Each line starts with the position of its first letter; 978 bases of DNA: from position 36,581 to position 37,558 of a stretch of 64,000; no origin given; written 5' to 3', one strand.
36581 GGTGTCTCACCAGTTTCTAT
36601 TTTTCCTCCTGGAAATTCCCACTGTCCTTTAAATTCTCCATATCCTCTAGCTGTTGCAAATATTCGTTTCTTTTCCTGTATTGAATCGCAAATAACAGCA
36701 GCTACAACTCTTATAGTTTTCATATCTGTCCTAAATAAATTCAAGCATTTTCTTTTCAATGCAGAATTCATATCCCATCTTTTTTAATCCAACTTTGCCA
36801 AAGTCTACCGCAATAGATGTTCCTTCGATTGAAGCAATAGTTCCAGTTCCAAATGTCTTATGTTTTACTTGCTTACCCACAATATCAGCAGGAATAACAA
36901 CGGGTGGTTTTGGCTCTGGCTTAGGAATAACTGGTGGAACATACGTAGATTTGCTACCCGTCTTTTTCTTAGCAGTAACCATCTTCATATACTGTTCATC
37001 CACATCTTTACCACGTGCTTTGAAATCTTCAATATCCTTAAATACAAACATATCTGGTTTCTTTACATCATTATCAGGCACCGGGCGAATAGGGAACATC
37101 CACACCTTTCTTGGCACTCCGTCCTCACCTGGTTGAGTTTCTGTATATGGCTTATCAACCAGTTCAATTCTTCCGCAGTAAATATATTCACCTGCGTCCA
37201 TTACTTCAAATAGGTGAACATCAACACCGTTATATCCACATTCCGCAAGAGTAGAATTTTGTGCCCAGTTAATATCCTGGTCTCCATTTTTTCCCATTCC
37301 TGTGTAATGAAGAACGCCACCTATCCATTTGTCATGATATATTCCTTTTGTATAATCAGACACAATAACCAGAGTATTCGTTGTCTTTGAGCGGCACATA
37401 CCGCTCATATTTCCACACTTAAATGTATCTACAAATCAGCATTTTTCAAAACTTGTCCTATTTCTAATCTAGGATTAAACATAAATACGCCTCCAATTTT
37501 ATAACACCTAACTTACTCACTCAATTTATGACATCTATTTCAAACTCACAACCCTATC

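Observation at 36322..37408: SRA-domain protein coupled to a Nudix hydrolase: candidate modification-sensing two-gene module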

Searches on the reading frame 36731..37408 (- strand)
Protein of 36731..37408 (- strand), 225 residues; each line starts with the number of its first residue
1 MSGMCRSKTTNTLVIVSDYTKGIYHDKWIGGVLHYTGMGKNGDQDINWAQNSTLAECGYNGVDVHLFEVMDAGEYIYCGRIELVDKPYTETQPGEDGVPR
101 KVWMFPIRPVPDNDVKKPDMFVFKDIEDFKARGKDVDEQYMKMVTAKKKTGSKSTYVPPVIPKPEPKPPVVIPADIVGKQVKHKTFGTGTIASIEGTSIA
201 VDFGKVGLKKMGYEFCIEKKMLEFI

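Call 3: search_protein_families(library=pfam, proteins=[window:36731-37408:-], max_evalue=1)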
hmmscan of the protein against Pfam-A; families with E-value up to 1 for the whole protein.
window:36731-37408:- (225 aa): 1 family
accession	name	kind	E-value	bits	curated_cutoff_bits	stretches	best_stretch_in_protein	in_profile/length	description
PF21196.3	PcrA_UvrD_tudor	-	1.7e-05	25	23.9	1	177-211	1-39/48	PcrA/UvrD tudor domain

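Call 4: search_protein_families(library=padloc, proteins=[window:36731-37408:-], max_evalue=1)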
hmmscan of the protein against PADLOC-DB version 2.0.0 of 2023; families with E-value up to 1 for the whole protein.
window:36731-37408:- (225 aa): 1 family
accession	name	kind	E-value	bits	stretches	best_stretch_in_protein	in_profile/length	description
PDLC02870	DpdF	-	0.059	9.8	1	177-213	486-522/534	DpdF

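Call 5: search_protein_families(library=ncbifam, proteins=[window:36731-37408:-], max_evalue=1)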
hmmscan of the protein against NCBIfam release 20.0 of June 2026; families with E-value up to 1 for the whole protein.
window:36731-37408:- (225 aa): 4 families
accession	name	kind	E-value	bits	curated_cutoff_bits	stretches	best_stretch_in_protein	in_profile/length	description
TIGR01073.1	pcrA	equivalog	0.00078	17.9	911.2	1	174-215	676-721/725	DNA helicase PcrA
NF008743.0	PRK11773.1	equivalog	0.014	13.7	965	1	177-211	672-710/720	DNA helicase II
TIGR01075.1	uvrD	equivalog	0.02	13.1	1144.45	1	177-213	669-709/715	DNA helicase II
NF011309.0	PRK14720.1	equivalog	0.056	11.5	714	1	178-214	309-345/906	transcription elongation factor GreA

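Call 6: search_solved_structures(query=window:36731-37408:-, max_evalue=10, show_alignments=3)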
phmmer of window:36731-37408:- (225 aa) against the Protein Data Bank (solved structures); distinct sequences matched with E-value up to 10: 6.
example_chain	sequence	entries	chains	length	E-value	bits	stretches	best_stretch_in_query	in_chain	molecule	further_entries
7egt_B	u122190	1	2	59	0.003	20.1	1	177-216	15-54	DNA helicase UvrD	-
6yi2_A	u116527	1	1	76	0.83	12.1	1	177-198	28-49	DNA helicase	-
7egs_B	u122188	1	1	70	0.96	11.9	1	177-198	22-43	DNA helicase II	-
2x56_A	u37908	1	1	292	1.2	11.6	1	123-213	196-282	COAGULASE/FIBRINOLYSIN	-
2x55_A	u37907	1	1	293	1.2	11.6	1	123-213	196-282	COAGULASE/FIBRINOLYSIN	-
4dcb_A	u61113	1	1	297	1.2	11.6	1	123-213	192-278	Coagulase/fibrinolysin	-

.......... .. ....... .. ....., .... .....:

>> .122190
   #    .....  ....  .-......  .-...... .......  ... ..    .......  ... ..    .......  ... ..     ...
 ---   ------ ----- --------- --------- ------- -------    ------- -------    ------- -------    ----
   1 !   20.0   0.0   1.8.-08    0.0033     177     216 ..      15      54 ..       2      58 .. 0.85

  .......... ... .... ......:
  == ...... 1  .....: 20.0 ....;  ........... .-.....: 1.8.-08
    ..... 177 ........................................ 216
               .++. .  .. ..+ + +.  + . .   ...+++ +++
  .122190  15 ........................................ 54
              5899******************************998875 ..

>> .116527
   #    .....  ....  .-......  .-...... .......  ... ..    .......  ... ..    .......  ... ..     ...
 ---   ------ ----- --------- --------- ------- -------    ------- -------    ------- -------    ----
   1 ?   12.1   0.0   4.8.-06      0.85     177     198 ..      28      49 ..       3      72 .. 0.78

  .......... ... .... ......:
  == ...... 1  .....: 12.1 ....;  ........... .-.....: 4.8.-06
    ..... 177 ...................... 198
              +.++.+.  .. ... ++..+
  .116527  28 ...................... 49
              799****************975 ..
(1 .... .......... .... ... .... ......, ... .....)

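Call 8: find_homologous_proteins(query=window:36731-37408:-, max_evalue=0.001)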
Query window:36731-37408:- (225 aa): 1061 proteins with E <= 0.001 among 1239 candidates; the best 120 are listed.
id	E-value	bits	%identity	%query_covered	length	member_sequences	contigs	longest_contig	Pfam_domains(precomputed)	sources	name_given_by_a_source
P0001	5.5e-148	509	98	100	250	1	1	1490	PF26348.1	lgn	-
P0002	4.2e-140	483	92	100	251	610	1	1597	PF21196.4,PF26348.1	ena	-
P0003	2.3e-132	457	88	100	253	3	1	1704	PF21196.4,PF26348.1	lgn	-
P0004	1.5e-131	455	87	100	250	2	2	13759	PF26348.1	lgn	-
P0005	4.4e-131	453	86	100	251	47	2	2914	PF26348.1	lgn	-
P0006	1.9e-130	451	86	100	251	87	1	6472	PF26348.1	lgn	-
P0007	1.8e-129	448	84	100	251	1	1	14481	PF26348.1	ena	-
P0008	2.3e-129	448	84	100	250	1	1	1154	PF26348.1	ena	-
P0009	2.4e-129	448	84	100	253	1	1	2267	PF26348.1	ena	-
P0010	2.6e-129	447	84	100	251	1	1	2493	PF26348.1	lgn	-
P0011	5.0e-129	446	84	100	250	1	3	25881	PF26348.1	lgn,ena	-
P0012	5.2e-129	446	84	100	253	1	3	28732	PF26348.1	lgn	-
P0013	6.9e-128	443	84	100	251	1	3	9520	PF26348.1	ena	-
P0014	1.6e-127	442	85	100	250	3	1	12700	PF26348.1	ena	-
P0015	2.0e-127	441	84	100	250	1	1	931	PF26348.1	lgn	-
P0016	5.5e-127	440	84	100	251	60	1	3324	PF21196.4,PF26348.1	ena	-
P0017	1.2e-126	439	84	100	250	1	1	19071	PF26348.1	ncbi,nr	ncbi:MAG: hypothetical protein PUD22_06035 [Erysipelotrichaceae bacterium]|nr:hypothetical protein [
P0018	1.2e-126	439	84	100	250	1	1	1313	PF26348.1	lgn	-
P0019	2.0e-126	438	83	100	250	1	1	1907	PF26348.1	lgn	-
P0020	3.3e-126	437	83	100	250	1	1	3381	PF26348.1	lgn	-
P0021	6.3e-126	436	83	100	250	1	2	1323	PF26348.1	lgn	-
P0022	1.0e-125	436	83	100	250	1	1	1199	PF26348.1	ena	-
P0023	1.4e-125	435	88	94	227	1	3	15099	PF21196.4,PF26348.1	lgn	-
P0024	1.8e-125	435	83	100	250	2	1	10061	PF26348.1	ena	-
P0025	2.8e-125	434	81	100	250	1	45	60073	PF26348.1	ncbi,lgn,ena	-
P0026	5.7e-125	433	83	100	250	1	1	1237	PF26348.1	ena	-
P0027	5.8e-125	433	83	100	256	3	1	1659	PF26348.1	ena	-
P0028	1.3e-124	432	83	100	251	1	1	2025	PF26348.1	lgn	-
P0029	1.3e-124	432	83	100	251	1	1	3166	PF26348.1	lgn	-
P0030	5.5e-124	430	82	100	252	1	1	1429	PF26348.1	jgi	jgi:5-methylcytosine-specific restriction protein A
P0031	5.6e-124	430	82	100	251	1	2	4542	PF26348.1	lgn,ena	-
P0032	5.7e-124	430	82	100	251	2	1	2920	PF26348.1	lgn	-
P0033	9.9e-124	429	81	100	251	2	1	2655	PF26348.1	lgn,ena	-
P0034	9.9e-124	429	82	100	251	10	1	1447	PF21196.4,PF26348.1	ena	-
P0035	1.7e-123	428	81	100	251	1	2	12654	PF26348.1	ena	-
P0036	2.3e-123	428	82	100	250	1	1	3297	PF26348.1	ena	-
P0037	2.3e-123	428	80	100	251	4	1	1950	PF26348.1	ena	-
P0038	2.6e-123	428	80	100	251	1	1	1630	PF26348.1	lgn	-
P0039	4.2e-123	427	81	100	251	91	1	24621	PF26348.1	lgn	-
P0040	4.4e-123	427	80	100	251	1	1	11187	PF26348.1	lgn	-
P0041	4.6e-123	427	82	100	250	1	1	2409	PF26348.1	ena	-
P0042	5.0e-123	427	82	100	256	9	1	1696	PF26348.1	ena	-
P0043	5.1e-123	427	81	100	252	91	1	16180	PF26348.1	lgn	-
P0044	7.4e-123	426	80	100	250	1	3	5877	PF26348.1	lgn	-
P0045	8.1e-123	426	81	99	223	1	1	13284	PF21196.4,PF26348.1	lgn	-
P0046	8.2e-123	426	80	100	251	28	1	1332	PF26348.1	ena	-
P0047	9.9e-123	426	81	100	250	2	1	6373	PF26348.1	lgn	-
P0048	1.2e-122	426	80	100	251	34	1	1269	PF26348.1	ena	-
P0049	1.8e-122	425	80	100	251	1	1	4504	PF26348.1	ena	-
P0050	1.8e-122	425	82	100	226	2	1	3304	PF21196.4,PF26348.1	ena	-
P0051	2.4e-122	425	80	100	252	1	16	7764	PF26348.1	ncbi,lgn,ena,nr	ncbi:MAG: HNH endonuclease [Bacteroidales bacterium]|nr:HNH endonuclease [Bacteroidales bacterium]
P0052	2.8e-122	424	80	100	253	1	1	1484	PF26348.1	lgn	-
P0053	4.0e-122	424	82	100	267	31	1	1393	PF26348.1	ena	-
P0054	4.6e-122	424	80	100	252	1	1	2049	PF26348.1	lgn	-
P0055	5.1e-122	424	80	100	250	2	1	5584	PF26348.1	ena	-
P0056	5.8e-122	423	82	100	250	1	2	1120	PF26348.1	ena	-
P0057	8.1e-122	423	79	100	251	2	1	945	PF26348.1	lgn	-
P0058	9.9e-122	423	82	100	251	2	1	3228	PF26348.1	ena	-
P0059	1.0e-121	423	80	100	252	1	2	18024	PF26348.1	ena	-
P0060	1.2e-121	422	82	100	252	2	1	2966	PF26348.1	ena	-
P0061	1.2e-121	422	82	100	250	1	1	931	PF26348.1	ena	-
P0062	1.3e-121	422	80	100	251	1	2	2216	PF26348.1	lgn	-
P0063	1.9e-121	422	81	99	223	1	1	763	PF26348.1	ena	-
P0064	2.4e-121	421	80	100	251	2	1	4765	PF21196.4,PF26348.1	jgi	-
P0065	3.7e-121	421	79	100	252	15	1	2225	PF26348.1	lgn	-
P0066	4.3e-121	421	80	100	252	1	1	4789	PF26348.1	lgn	-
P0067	5.1e-121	420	81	100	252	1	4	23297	PF26348.1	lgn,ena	-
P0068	5.6e-121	420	80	99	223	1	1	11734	PF21196.4,PF26348.1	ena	-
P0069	5.7e-121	420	81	100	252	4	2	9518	PF26348.1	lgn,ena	-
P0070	6.3e-121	420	80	100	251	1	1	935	PF26348.1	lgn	-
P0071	6.6e-121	420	81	99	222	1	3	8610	PF21196.4,PF26348.1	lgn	-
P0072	6.6e-121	420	79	100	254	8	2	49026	PF26348.1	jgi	-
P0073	7.2e-121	420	79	100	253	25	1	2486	PF26348.1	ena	-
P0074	1.0e-120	419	79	100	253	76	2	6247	PF26348.1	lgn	-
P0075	1.1e-120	419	80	100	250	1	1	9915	PF26348.1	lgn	-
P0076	1.8e-120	418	80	100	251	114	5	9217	PF26348.1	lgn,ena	-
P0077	2.9e-120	418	79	100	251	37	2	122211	PF21196.4,PF26348.1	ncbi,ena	-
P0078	3.0e-120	418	80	100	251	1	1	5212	PF26348.1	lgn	-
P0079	3.3e-120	418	81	100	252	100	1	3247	PF26348.1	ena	-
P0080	3.5e-120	418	78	100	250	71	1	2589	PF26348.1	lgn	-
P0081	7.2e-120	417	79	100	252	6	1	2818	PF26348.1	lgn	-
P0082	1.1e-119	416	79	100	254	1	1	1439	PF21196.4,PF26348.1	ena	-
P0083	1.3e-119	416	79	100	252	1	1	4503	PF26348.1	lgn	-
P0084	1.4e-119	416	80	100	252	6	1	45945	PF26348.1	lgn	-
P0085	2.9e-119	415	78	100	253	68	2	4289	PF21196.4,PF26348.1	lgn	-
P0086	3.6e-119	414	76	100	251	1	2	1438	PF26348.1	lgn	-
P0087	4.0e-119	414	79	100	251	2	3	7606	PF26348.1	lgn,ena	-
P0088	4.3e-119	414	78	100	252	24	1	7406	PF21196.4,PF26348.1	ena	-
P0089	6.0e-119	414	79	100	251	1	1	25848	PF26348.1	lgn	-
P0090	1.5e-118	412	77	100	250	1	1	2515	PF26348.1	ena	-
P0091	2.3e-118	412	78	100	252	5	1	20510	PF26348.1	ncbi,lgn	ncbi:HNH endonuclease [Ruminococcus sp.]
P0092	3.6e-118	411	78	100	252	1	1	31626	PF21196.4,PF26348.1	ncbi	-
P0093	4.5e-118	411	78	100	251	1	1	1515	PF26348.1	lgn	-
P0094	5.3e-118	410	80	100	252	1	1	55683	PF21196.4,PF26348.1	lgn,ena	-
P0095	5.9e-118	410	78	100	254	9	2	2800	PF21196.4,PF26348.1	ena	-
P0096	6.0e-118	410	77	100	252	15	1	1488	PF26348.1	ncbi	ncbi:MAG: HNH endonuclease [Bacilli bacterium]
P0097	6.0e-118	410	77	100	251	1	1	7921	PF26348.1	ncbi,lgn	-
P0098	7.6e-118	410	80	100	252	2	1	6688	PF26348.1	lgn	-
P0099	2.4e-117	408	78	100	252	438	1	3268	PF26348.1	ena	-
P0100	2.7e-117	408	78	100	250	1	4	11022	PF26348.1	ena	-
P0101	3.0e-117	408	76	100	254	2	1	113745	PF21196.4,PF26348.1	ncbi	-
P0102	3.4e-117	408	77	100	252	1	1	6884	PF26348.1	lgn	-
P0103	4.5e-117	407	78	100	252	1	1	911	PF26348.1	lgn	-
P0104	1.3e-116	406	77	100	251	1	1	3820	PF26348.1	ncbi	-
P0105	1.4e-116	406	76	100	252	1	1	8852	PF21196.4,PF26348.1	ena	-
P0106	2.2e-116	405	77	100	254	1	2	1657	PF26348.1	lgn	-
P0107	2.5e-116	405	76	100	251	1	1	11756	PF21196.4,PF26348.1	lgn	-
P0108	4.5e-116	404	78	100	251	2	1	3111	PF26348.1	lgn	-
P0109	5.4e-116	404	76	100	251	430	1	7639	PF26348.1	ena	-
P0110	6.9e-116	404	77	100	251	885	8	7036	PF26348.1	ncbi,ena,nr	ncbi:HNH endonuclease [Peptostreptococcus sp. MV1]|nr:HNH endonuclease [Peptostreptococcus sp. MV1]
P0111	8.5e-116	403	77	100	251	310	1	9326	PF26348.1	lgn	-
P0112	1.0e-115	403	78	100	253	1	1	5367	PF26348.1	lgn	-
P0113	1.0e-115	403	78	100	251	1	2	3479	PF26348.1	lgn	-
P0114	1.2e-115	403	77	100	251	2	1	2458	PF26348.1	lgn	-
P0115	1.2e-115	403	77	100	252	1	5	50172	PF26348.1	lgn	-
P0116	1.3e-115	403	74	100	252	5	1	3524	PF21196.4,PF26348.1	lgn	-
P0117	1.6e-115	402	78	100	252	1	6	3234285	PF26348.1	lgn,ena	-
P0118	1.8e-115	402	78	100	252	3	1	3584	PF26348.1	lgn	-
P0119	2.2e-115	402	80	98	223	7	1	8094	PF26348.1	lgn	-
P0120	2.7e-115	402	77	100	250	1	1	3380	PF26348.1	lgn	-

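Call 11: search_protein_families(library=pfam, proteins=[P0001, P0110, P0045], max_evalue=1)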
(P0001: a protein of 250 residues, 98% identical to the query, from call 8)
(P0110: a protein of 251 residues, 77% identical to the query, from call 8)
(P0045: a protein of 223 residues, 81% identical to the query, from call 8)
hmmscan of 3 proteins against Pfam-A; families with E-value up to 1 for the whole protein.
P0001 (250 aa): 1 family
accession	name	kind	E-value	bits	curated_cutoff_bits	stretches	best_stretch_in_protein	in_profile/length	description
PF21196.3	PcrA_UvrD_tudor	-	7.2e-05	23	23.9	1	202-236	1-39/48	PcrA/UvrD tudor domain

P0110 (251 aa): 2 families
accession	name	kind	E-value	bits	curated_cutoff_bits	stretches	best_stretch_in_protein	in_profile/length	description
PF21196.3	PcrA_UvrD_tudor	-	0.0038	17.5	23.9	1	203-237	1-39/48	PcrA/UvrD tudor domain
PF04646.18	DUF604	-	0.045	13.6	25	1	121-175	168-221/256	Protein of unknown function, DUF604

P0045 (223 aa): 3 families
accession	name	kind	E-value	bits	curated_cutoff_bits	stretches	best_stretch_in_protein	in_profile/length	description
PF21196.3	PcrA_UvrD_tudor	-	7e-06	26.2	23.9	1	175-209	1-39/48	PcrA/UvrD tudor domain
PF24699.1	DUF7663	-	0.16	11.9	27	1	104-137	54-89/225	Domain of unknown function (DUF7663)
PF04646.18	DUF604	-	0.21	11.4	25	1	96-147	171-221/256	Protein of unknown function, DUF604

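Call 15: find_related_loci(query=P0001, collection=genome_contigs, flank=6000)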
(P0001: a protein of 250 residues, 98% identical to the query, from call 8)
Query P0001 (250 aa) in genome_contigs; peptide patterns used: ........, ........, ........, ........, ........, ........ (x = any residue, [..] = any of these).
70 stretches matched a pattern; 48 encode a relative of the query (tblastn E <= 1e-3); 48 distinct loci.
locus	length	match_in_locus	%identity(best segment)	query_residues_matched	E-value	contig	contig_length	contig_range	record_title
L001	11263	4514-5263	87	1-250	7e-152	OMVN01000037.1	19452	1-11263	uncultured Clostridiales bacterium isolate RUG009 genome assembly, contig: scaffold_2774, whole genome shotgun sequence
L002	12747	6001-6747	84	2-250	1e-145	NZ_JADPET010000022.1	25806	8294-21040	Clostridium sp. 1001270J_160509_D11 NODE_22_length_25806_cov_34.5788, whole genome shotgun sequence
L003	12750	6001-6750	84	1-250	2e-145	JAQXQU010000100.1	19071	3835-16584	MAG: Erysipelotrichaceae bacterium isolate SUG1439 k141_1758385, whole genome shotgun sequence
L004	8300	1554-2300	90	2-250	9e-143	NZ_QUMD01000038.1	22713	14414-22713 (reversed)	Clostridium sp. OF09-36 OF09-36.Scaf38, whole genome shotgun sequence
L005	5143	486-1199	89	13-250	6e-144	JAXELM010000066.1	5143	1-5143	MAG: Agathobacter sp. isolate SUG2637 k141_751053, whole genome shotgun sequence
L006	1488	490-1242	78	1-250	4e-149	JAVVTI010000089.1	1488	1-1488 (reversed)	MAG: Bacilli bacterium isolate CGS10Y2-bin24 NODE_74893_length_1488_cov_319.164689, whole genome shotgun sequence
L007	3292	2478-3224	81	2-249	1e-141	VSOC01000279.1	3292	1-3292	MAG: Lachnospiraceae bacterium isolate S9743_S8_spades_bin.10 S9743_S8_bin.10_contig_279, whole genome shotgun sequence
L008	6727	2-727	89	9-250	2e-136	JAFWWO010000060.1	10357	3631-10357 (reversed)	MAG: Anaerotignum sp. isolate RGIG6136 Sheep_Omasum.Co__c2829959, whole genome shotgun sequence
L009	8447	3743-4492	80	2-250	1e-135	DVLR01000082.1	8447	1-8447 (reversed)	MAG TPA_asm: Candidatus Merdenecus merdavium isolate CHK160-2840 CHK160__C67655_L8447_ERR2241953, whole genome shotgun s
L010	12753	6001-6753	79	1-250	4e-135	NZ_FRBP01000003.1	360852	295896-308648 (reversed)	Eubacterium callanderi strain FD, whole genome shotgun sequence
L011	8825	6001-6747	83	2-250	4e-135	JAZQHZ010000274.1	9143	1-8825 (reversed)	MAG: Clostridia bacterium isolate T1900044625_TS20190091.MAGScoT_cleanbin_000066 SGB_940_k141_1899120, whole genome shot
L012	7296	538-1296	74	1-250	1e-129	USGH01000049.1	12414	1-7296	uncultured Clostridiales bacterium isolate UMGS1696 genome assembly, contig: NODE_2407_length_12414_cov_2.604847, whole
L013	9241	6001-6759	74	1-250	3e-128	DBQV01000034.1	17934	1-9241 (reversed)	MAG TPA_asm: Christensenella sp. UBA1385 UBA1385_contig_3572, whole genome shotgun sequence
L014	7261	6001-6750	74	2-250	5e-128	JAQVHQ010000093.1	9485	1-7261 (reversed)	MAG: Lachnospiraceae bacterium isolate STE_209 NODE_18974_length_9485_cov_44.869203_Sandtown_E, whole genome shotgun seq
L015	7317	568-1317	80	2-250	4e-127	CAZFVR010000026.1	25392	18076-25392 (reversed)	MAG TPA_asm: uncultured Ruminococcus sp. isolate SRP350583_co2_380 genome assembly, contig: NODE_2668_length_25392_cov_8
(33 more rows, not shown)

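Call 21: search_protein_representatives(protein=P0001)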
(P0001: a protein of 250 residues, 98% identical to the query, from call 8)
Query: 250 residues. Proteins with E-value up to 0.001 (for the whole library): 1134; up to 1e-10: 677; up to 1e-30: 163. The best 150 are listed.
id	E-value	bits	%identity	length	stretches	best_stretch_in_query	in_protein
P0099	6.4e-134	461.5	79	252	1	2-250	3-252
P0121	1.7e-92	325.8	57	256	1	2-248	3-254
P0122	6.6e-90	317.3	78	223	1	35-208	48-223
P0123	1.3e-88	313.1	77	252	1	1-171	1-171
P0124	1.5e-85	303.0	76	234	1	31-205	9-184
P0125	2.8e-83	295.6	57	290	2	1-176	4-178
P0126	2.0e-74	266.5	74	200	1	26-176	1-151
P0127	9.0e-72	257.9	56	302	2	1-172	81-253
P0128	1.1e-70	254.3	45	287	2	2-134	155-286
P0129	2.0e-69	250.2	86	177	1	2-125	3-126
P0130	1.3e-68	247.5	44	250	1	1-248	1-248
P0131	1.2e-67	244.4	85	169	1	1-120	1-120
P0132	6.2e-65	235.5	49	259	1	1-249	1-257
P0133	2.4e-64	233.6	63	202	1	1-161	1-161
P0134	9.7e-64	231.6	66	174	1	29-180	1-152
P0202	4.3e-37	144.2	51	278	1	1-133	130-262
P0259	4.3e-32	127.8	42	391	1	9-175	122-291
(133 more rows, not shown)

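Call 23: search_protein_families(library=pfam, alignment_id=A1, max_evalue=0.001)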
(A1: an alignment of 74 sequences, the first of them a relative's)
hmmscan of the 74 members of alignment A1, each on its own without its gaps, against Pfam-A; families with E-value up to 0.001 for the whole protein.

A. member 1, P0121 (256 aa): 1 family
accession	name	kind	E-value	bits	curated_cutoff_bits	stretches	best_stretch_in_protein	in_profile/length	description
PF21196.3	PcrA_UvrD_tudor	-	0.00018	21.7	23.9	1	208-245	1-42/48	PcrA/UvrD tudor domain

B. families by the number of members that match (of 74 scanned): 37 families (the first 25 are shown)
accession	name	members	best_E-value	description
PF01844.29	HNH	38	6.7e-13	HNH endonuclease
PF14279.12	HNH_5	20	4e-06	HNH endonuclease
PF13391.12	HNH_2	13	2.7e-15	HNH endonuclease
PF02182.23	SAD_SRA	11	7.5e-09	SAD/SRA domain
PF23382.1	DUF7097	9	2.2e-05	Family of unknown function (DUF7097)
PF07728.20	AAA_5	4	3.3e-17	AAA domain (dynein-related subfamily)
PF01878.24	EVE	3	1.7e-12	EVE domain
PF00004.35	AAA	3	5.1e-09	ATPase family associated with various cellular activities (AAA)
PF21196.3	PcrA_UvrD_tudor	3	1.8e-05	PcrA/UvrD tudor domain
PF18062.7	RE_AspBHI_N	3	0.00028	Restriction endonuclease AspBHI N-terminal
PF17726.7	DpnI_C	2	1.8e-27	Dam-replacing HTH domain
PF00293.34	NUDIX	2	5.8e-21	NUDIX domain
PF13020.12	NOV_C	2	1.1e-20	Protein NO VEIN, C-terminal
PF04545.22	Sigma70_r4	2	4.5e-09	Sigma-70, region 4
PF20720.3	nSTAND3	2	9.7e-08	Novel STAND NTPase 3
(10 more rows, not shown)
